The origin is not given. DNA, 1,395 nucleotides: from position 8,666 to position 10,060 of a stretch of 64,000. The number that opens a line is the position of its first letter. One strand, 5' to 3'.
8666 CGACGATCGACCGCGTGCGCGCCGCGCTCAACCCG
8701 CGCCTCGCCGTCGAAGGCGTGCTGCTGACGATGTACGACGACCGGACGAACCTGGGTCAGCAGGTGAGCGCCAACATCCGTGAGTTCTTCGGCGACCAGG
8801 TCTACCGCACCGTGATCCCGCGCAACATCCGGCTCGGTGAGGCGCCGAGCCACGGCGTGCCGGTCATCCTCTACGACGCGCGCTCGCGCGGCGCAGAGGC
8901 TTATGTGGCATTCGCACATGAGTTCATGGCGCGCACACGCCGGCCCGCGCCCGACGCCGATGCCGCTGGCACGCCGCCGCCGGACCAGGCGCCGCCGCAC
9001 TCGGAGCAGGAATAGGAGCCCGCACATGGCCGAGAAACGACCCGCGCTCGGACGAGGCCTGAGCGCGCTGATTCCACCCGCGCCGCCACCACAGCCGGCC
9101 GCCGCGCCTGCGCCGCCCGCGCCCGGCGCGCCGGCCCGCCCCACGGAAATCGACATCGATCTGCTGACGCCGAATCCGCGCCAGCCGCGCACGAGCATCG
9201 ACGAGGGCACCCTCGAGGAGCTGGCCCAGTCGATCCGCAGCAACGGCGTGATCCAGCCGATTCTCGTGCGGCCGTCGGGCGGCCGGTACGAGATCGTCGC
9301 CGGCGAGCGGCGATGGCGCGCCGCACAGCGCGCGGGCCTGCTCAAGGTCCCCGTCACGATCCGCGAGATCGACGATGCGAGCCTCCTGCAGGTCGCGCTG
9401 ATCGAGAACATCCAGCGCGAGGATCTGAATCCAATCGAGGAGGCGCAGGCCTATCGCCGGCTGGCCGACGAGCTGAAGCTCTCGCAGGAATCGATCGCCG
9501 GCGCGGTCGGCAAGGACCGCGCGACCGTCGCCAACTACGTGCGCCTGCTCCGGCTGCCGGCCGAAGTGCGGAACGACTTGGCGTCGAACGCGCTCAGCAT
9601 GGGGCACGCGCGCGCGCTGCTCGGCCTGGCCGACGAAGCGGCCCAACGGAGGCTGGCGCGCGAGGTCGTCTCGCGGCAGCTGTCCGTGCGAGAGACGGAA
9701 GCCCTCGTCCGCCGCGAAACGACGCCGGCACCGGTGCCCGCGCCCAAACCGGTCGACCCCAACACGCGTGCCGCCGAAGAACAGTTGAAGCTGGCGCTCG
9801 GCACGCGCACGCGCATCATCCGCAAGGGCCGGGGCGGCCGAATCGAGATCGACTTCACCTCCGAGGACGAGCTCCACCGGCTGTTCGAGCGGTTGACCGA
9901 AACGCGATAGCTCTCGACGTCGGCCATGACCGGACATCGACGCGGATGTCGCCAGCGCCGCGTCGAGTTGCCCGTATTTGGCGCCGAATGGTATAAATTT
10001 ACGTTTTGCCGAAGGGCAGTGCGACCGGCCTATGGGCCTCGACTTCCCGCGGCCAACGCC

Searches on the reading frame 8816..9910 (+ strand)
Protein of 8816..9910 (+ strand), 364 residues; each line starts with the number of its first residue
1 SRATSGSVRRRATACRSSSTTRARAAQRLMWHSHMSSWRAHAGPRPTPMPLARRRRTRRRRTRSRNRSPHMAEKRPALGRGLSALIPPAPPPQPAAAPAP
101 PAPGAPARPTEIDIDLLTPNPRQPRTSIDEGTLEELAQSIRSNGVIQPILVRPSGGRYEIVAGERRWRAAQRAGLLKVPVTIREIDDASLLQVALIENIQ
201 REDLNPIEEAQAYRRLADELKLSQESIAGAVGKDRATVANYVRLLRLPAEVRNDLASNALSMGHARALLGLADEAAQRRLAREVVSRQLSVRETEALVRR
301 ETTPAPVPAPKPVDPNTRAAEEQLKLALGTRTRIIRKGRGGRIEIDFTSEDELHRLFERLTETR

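Call 51: search_protein_families(library=pfam, proteins=[window:8816-9910:+], max_evalue=0.0001)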
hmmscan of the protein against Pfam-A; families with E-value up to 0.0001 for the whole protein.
window:8816-9910:+ (364 aa): 3 families
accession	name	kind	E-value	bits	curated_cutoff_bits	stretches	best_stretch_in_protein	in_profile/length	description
PF17762.8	HTH_ParB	-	9.5e-37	125.7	22.6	1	202-301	1-100/102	ParB HTH domain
PF02195.25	ParB_N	-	3.7e-36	123.5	26.3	1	111-200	5-95/95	ParB N-terminal domain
PF23552.2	ParB_C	-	4.2e-08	33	23.8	1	314-360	2-49/50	ParB dimerisation domain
